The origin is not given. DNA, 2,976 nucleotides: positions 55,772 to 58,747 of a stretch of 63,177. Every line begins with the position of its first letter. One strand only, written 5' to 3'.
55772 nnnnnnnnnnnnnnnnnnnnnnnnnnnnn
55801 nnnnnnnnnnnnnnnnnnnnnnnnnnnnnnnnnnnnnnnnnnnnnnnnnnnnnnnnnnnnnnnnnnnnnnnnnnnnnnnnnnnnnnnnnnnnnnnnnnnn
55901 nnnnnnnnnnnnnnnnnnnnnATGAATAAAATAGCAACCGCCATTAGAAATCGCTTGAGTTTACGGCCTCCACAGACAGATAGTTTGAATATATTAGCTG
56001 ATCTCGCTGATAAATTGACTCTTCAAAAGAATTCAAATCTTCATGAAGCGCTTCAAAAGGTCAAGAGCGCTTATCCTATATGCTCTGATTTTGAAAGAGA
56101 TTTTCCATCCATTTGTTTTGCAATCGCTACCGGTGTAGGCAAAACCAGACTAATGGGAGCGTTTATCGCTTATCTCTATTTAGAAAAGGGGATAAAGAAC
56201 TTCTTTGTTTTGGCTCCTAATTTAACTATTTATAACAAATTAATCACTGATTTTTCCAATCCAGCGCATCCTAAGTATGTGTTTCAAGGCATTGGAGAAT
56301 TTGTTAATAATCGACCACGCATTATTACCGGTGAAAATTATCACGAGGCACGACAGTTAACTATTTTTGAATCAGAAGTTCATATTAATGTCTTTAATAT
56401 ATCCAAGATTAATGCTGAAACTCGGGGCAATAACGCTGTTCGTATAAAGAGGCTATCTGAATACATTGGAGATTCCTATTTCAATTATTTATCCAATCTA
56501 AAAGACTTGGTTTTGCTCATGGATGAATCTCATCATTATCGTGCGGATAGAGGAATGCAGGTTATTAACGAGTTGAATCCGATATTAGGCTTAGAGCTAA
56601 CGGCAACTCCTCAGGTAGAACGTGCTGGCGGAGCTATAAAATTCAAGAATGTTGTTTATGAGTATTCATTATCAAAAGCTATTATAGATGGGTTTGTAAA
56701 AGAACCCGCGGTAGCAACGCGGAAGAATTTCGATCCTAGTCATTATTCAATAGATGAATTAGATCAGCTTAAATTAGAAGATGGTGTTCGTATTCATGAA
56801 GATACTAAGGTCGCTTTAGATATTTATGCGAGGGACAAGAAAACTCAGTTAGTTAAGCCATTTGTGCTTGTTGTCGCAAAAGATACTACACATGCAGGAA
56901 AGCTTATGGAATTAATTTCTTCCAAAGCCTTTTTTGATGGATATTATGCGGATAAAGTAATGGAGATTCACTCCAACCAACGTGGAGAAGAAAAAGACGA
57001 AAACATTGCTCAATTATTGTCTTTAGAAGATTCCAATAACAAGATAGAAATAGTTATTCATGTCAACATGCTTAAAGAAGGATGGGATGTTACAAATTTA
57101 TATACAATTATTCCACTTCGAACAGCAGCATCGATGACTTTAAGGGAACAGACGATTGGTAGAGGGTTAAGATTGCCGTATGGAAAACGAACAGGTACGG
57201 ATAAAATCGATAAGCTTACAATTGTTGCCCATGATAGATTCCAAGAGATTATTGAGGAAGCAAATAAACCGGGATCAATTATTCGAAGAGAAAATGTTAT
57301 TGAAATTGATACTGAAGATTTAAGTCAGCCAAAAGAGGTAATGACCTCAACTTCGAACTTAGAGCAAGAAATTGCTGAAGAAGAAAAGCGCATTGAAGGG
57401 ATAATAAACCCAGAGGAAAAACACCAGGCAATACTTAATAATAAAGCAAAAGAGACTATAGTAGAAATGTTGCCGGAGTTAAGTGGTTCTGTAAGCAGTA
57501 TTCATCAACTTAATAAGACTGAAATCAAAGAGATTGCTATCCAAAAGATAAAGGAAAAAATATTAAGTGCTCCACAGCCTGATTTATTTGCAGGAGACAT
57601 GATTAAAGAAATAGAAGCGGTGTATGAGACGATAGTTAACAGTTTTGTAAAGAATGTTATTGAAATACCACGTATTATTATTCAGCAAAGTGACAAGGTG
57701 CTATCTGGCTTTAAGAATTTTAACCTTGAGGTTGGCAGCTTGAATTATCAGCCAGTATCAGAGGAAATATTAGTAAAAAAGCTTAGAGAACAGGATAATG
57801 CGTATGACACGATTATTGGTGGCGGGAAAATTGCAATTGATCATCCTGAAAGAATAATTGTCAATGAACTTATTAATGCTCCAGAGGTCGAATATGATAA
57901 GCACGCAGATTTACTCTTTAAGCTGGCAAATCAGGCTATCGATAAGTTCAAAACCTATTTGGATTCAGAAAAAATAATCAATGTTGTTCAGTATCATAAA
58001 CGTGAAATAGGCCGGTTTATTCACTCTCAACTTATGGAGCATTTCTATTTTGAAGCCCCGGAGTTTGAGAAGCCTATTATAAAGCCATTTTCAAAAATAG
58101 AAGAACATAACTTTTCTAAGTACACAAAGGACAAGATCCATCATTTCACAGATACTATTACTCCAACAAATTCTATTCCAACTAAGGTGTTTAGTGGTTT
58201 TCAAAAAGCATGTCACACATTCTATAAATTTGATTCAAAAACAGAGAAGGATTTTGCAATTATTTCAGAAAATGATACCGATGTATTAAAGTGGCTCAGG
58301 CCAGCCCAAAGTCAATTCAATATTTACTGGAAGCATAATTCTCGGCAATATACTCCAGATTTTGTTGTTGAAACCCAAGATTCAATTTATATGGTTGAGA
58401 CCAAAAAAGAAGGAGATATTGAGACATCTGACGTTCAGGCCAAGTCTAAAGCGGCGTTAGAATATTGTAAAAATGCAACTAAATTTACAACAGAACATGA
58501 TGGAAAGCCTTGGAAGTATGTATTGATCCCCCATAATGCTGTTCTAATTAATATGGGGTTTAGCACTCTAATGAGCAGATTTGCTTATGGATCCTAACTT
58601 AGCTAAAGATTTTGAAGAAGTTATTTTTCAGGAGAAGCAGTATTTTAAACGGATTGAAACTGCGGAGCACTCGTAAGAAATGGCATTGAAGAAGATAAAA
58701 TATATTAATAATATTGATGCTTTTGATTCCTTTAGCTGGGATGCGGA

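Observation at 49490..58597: Type III-like restriction-modification locus with an extra SNF2 translocase and two Mod subunits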

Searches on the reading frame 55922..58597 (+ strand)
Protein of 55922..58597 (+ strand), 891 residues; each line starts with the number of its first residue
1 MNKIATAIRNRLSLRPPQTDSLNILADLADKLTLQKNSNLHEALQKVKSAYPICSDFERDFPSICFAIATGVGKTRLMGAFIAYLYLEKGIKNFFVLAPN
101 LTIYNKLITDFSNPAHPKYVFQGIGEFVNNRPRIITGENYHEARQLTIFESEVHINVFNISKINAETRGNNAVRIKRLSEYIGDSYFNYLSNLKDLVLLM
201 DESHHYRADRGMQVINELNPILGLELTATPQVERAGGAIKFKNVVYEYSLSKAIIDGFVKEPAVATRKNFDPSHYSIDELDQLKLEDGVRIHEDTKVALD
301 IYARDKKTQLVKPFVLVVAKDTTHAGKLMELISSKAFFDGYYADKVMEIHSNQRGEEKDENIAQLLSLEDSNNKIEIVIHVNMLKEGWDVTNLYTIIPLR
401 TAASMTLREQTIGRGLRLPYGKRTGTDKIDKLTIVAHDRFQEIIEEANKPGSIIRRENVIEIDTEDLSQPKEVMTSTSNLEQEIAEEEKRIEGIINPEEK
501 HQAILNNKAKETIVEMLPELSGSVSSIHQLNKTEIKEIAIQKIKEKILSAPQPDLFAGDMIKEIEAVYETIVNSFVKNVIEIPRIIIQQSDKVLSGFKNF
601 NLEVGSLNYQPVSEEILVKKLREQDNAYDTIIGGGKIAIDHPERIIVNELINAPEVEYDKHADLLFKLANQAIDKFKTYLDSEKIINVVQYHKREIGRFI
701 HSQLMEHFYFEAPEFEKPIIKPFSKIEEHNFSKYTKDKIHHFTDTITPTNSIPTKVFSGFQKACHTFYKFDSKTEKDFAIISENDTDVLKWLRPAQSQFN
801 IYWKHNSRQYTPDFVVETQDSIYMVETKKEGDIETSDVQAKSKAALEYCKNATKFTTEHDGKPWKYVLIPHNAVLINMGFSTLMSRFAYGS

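Call 3: search_protein_families(library=pfam, proteins=[window:55922-58597:+], max_evalue=0.01)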
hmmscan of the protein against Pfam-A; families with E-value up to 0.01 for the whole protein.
window:55922-58597:+ (891 aa): 3 families
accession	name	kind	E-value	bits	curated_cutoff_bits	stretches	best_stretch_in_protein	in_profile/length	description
PF04851.21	ResIII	-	7.1e-22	78.5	22.5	1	45-231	20-163/164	Type III restriction enzyme, res subunit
PF08722.17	Tn7_TnsA-like_N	-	1.2e-05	26.3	26.5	1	798-851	19-75/85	TnsA-like endonuclease N terminal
PF00271.37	Helicase_C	-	2.7e-05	24.8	23.5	1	343-417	39-108/110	Helicase conserved C-terminal domain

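Call 4: search_protein_families(library=padloc, proteins=[window:55922-58597:+], max_evalue=0.001)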
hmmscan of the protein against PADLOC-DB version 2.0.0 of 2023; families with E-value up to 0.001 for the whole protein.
window:55922-58597:+ (891 aa): 7 families
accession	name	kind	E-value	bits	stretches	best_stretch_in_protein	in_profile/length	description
PDLC03648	REase_III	-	3e-184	612.6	2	82-469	2-405/871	Type III restriction enzyme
PDLC03647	REase_III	-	1.2e-17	61.4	1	364-447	499-582/989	Type III restriction enzyme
PDLC03651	REase_III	-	8.2e-14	48.6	2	355-417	389-456/873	Type III restriction enzyme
PDLC03650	REase_III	-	1.9e-11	41.1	1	185-425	216-428/898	Type III restriction enzyme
PDLC03649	REase_III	-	4.6e-08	29.4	1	287-520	412-638/973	Type III restriction enzyme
PDLC03653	REase_III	-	2.9e-07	27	1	195-439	260-490/883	Type III restriction enzyme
PDLC03659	mREase_IV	-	8.1e-06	22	1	197-422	338-557/945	Type IV methyl-directed restriction enzyme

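Call 5: search_protein_families(library=ncbifam, proteins=[window:55922-58597:+], max_evalue=0.001)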
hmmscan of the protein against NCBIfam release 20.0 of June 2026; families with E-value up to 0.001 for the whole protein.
window:55922-58597:+ (891 aa): 3 families
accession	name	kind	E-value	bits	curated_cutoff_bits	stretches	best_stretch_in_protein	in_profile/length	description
NF046055.1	restr_BPTD_3080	equivalog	5.4e-24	84.2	800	3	365-417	564-616/970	BPTD_3080 family restriction endonuclease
NF053632.1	heli_RadD_YejH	equivalog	8.2e-08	31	720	1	238-423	173-347/573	DNA repair helicase RadD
NF012027.0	PRK15483.1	equivalog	9.9e-06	23.7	564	1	362-584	486-714/986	type III restriction-modification system endonuclease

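Call 36: search_dna_similar(query=window:55922-58597:+, collection=plasmids, mode=protein, rows=spread, max_rows=40, max_evalue=1e-20)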
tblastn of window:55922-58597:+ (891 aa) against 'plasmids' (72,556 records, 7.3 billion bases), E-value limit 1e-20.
Records with a match: 35; places in all: 36; records where one place covers at least 80% of the query: 23.
Best place of each record, by identity: <60% 35.
By first word of the organism name: Salmonella 15; Aeromonas 2; Roseomonas 2; Paracoccus 2; Arthrobacter 2; Corynebacterium 2; Sphingopyxis 1; Ketogulonicigenium 1; Deinococcus 1; Gordonia 1; and 6 more.
By predicted mobility (MOB-suite, as given by PLSDB): conjugative 16; non-mobilizable 12; mobilizable 7.
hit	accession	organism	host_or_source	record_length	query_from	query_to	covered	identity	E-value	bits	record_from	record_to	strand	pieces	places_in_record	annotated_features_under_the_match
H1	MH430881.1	Salmonella enterica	-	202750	10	874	97%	44.5%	0e+0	712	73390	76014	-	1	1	hypothetical protein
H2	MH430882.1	Salmonella enterica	-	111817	10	874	97%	44.5%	0e+0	712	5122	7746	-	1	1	hypothetical protein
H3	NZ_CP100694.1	Salmonella enterica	Homo sapiens,stool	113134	10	874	97%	44.5%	0e+0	712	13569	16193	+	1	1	DEAD/DEAH box helicase family protein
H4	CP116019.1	Salmonella enterica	cell culture,pig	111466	10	874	97%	44.5%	0e+0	712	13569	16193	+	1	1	DEAD/DEAH box helicase family protein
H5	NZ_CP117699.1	Salmonella enterica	Homo sapiens,tissue sample,leg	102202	10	874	97%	44.5%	0e+0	712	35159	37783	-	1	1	DEAD/DEAH box helicase family protein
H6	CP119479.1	Salmonella enterica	Product-Raw-Ground, Comminuted or ...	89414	10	874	97%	44.5%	0e+0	712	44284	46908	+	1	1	DEAD/DEAH box helicase family protein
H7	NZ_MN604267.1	Salmonella enterica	-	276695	10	874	97%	44.5%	0e+0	712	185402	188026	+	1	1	DEAD/DEAH box helicase family protein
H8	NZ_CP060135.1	Salmonella enterica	slaughtered pig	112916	10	874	97%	44.5%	0e+0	712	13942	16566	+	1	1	DEAD/DEAH box helicase family protein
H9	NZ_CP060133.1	Salmonella enterica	slaughtered pig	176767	10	874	97%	44.5%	0e+0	712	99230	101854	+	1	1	DEAD/DEAH box helicase family protein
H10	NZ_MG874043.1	Salmonella sp.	-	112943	10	874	97%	44.5%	0e+0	712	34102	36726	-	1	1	DEAD/DEAH box helicase family protein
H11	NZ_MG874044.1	Salmonella sp.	-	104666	10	874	97%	44.5%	0e+0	712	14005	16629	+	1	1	DEAD/DEAH box helicase family protein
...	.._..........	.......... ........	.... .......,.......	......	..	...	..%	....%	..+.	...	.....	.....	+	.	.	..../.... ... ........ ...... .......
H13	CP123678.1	Salmonella enterica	animal-swine-market swine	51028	10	874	97%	44.5%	0e+0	712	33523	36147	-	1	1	DEAD/DEAH box helicase family protein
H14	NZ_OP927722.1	Salmonella sp.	-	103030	10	874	97%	44.5%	0e+0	712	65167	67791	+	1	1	DEAD/DEAH box helicase family protein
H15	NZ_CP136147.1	Salmonella enterica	Homo sapiens,Skin secretion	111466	10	874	97%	44.5%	0e+0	712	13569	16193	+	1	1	DEAD/DEAH box helicase family protein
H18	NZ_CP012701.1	Sphingopyxis macrogoltabida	whole organism,activated sludge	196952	8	888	99%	41.5%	0e+0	676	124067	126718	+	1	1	DEAD/DEAH box helicase family protein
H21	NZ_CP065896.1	Paracoccus marcusii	Cancer pagurus,whole ...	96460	8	883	98%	41.2%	0e+0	657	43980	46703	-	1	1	DEAD/DEAH box helicase family protein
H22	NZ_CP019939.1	Ketogulonicigenium robustum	cell culture,soil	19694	8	883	98%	41.2%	0e+0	669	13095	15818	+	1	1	DEAD/DEAH box helicase family protein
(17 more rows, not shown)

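Call 44: get_annotated_region(hit=H18, flank=9000)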
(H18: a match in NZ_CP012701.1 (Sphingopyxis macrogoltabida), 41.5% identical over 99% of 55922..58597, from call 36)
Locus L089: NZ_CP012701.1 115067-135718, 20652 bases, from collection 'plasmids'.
description: Sphingopyxis macrogoltabida strain EY-1 isolate activated sludge plasmid 1, complete sequence
organism: Sphingopyxis macrogoltabida (NCBI taxid 33050)
taxonomy: Bacteria; Pseudomonadota; Alphaproteobacteria; Sphingomonadales; Sphingomonadaceae; Sphingopyxis; Sphingopyxis macrogoltabida
host: -; source: whole organism,activated sludge; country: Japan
typing (MOB-suite, as given by PLSDB): mobilizable; replicon rep_cluster_542; relaxase MOBF
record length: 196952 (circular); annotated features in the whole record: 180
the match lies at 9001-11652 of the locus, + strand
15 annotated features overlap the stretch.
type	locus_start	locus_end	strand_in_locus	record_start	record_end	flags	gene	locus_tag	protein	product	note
CDS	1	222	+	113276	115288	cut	-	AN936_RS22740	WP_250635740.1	conjugal transfer protein TraG N-terminal domain-containing protein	-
CDS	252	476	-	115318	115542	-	-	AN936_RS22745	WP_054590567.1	hypothetical protein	-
CDS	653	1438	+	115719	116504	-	-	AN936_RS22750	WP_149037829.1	hypothetical protein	-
CDS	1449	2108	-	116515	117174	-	-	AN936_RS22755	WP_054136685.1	hypothetical protein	-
CDS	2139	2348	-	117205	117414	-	-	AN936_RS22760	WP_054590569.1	hypothetical protein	-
CDS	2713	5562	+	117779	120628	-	-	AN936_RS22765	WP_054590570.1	SNF2-related protein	-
CDS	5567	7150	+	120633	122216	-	-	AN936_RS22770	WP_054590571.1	hypothetical protein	-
CDS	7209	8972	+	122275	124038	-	-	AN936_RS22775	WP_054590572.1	site-specific DNA-methyltransferase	GO:0006306 - DNA methylation [Evidence IEA]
CDS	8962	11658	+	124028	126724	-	-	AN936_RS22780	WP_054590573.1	DEAD/DEAH box helicase family protein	-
CDS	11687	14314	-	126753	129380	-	-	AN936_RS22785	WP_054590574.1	AAA family ATPase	GO:0006302 - double-strand break repair [Evidence IEA]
CDS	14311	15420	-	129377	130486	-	-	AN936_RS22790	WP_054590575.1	DNA repair exonuclease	-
CDS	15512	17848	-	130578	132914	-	-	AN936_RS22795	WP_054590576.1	AAA family ATPase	-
CDS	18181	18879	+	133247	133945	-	-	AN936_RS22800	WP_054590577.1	hypothetical protein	-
CDS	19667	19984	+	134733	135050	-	-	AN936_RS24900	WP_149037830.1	hypothetical protein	-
CDS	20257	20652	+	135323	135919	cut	-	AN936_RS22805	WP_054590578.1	hypothetical protein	-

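Call 45: get_annotated_region(hit=H22, flank=9000)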
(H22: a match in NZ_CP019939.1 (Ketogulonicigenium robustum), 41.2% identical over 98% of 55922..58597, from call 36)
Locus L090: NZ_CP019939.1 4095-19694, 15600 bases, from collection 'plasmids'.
description: Ketogulonicigenium robustum strain SPU_B003 plasmid unnamed2, complete sequence
organism: Ketogulonicigenium robustum (NCBI taxid 92947)
taxonomy: Bacteria; Pseudomonadota; Alphaproteobacteria; Rhodobacterales; Roseobacteraceae; Ketogulonicigenium; Ketogulonicigenium robustum
host: -; source: cell culture,soil; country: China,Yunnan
typing (MOB-suite, as given by PLSDB): mobilizable; replicon rep_cluster_1315; relaxase MOBH
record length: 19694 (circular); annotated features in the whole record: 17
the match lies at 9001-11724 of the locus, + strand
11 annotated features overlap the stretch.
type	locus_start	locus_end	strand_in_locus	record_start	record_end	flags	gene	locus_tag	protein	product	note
CDS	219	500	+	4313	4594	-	-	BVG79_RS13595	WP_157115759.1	hypothetical protein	-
CDS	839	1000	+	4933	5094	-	-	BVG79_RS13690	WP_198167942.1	hypothetical protein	-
CDS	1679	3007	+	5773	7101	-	drt2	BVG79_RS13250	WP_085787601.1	antiviral reverse transcriptase Drt2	GO:0051607 - defense response to virus [Evidence IEA]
CDS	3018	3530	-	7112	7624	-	-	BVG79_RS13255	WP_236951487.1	recombinase family protein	GO:0006310 - DNA recombination [Evidence IEA]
CDS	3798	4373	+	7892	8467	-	-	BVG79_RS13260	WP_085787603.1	hypothetical protein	-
CDS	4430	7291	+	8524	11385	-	-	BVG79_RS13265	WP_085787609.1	SNF2-related protein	-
CDS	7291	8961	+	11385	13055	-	-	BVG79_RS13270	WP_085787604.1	site-specific DNA-methyltransferase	GO:0006306 - DNA methylation [Evidence IEA]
CDS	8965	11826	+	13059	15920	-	-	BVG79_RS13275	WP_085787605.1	DEAD/DEAH box helicase family protein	-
CDS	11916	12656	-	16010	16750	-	-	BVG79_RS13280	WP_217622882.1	helix-turn-helix transcriptional regulator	-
CDS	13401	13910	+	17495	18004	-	mobI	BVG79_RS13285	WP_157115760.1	conjugative transfer protein MobI(A/C)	-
CDS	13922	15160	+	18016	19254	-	-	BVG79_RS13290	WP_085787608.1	TraI domain-containing protein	-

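Call 46: get_annotated_region(hit=H21, flank=9000)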
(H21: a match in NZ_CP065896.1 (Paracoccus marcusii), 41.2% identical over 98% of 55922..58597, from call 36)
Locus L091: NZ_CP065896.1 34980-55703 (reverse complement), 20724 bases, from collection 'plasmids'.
description: Paracoccus marcusii strain CP157 plasmid pCP157_04, complete sequence
organism: Paracoccus marcusii (NCBI taxid 59779)
taxonomy: Bacteria; Pseudomonadota; Alphaproteobacteria; Rhodobacterales; Paracoccaceae; Paracoccus; Paracoccus marcusii
host: -; source: Cancer pagurus,whole organism,carapace,carapace; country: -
typing (MOB-suite, as given by PLSDB): non-mobilizable; replicon rep_cluster_613
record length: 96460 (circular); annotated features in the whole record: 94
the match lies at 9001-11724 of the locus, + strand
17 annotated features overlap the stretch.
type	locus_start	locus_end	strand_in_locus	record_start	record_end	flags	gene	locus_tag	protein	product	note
CDS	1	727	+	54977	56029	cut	-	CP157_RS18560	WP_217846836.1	hypothetical protein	-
CDS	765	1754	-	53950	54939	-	-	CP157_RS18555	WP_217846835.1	hypothetical protein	-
CDS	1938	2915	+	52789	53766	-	-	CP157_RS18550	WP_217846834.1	glycosyltransferase family 2 protein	-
CDS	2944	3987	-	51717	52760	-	-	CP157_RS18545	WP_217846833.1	IS30 family transposase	-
CDS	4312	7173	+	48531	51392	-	-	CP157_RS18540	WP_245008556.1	SNF2-related protein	-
CDS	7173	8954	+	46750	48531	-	-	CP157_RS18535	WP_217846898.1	site-specific DNA-methyltransferase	GO:0006306 - DNA methylation [Evidence IEA]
CDS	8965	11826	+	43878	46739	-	-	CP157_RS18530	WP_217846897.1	DEAD/DEAH box helicase family protein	-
CDS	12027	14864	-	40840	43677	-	-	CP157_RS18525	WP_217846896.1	TrlF family AAA-like ATPase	-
CDS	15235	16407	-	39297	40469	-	-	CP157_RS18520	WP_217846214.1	IS5 family transposase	-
CDS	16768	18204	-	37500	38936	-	-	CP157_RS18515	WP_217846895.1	IS1182 family transposase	-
CDS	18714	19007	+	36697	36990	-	-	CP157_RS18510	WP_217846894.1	type II toxin-antitoxin system RelB/DinJ family antitoxin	GO:0006355 - regulation of DNA-templated transcription [Evidence IEA]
CDS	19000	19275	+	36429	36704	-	-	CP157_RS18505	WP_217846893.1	type II toxin-antitoxin system RelE/ParE family toxin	GO:0030541 - plasmid partitioning [Evidence IEA]; GO:0051290 - protein heterotetramerization [Evidence IEA]; GO:0009432 ...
CDS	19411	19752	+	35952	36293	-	-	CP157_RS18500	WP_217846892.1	hypothetical protein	-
CDS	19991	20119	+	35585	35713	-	-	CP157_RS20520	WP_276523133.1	hypothetical protein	-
CDS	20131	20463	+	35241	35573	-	-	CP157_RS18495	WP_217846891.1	cytochrome c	-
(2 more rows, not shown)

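Call 47: search_solved_structures(query=window:55922-58594:+, max_evalue=0.01)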
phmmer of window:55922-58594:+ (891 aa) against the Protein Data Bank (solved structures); distinct sequences matched with E-value up to 0.01: 2.
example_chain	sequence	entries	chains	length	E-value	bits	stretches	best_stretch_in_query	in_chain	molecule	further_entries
4zcf_C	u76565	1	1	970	7.1e-06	27.6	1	249-424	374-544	Restriction endonuclease EcoP15I, restriction subunit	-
3h1t_A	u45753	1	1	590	0.0021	19.4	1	192-422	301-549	Type I site-specific restriction-modification system, R (Restriction) subunit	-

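Call 80: find_related_loci(query=A3, collection=metagenome_contigs, flank=10000)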
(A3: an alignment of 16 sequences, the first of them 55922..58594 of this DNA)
Query A3 (891 aa) in metagenome_contigs; peptide patterns used: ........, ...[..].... (x = any residue, [..] = any of these).
600 stretches matched a pattern (row limit reached: there are more); 551 encode a relative of the query (tblastn E <= 1e-3); the best 80 are kept; 80 distinct loci.
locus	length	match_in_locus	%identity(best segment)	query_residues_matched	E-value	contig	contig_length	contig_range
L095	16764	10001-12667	72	1-889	0e+0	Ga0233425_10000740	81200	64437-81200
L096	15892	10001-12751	68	1-887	0e+0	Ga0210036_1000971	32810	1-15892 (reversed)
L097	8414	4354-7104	68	1-887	0e+0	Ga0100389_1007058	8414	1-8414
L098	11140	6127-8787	69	1-887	0e+0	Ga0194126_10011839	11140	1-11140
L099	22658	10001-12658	65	1-887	0e+0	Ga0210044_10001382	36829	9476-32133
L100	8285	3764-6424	63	1-890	0e+0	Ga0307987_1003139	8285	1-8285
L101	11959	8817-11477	65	2-889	0e+0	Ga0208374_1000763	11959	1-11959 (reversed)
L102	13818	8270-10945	61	1-887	0e+0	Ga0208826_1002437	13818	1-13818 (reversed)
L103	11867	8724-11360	62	7-884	0e+0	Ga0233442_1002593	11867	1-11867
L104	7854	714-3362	60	1-885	0e+0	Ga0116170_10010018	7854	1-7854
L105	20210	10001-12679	60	1-886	0e+0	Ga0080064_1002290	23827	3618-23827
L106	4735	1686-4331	60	1-884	0e+0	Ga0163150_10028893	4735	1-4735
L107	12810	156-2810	58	1-887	0e+0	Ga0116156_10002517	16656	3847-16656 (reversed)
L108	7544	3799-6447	59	1-884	0e+0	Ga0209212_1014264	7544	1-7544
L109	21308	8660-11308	60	1-884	0e+0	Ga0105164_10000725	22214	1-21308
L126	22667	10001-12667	47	1-888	0e+0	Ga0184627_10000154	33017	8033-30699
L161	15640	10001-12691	46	1-887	0e+0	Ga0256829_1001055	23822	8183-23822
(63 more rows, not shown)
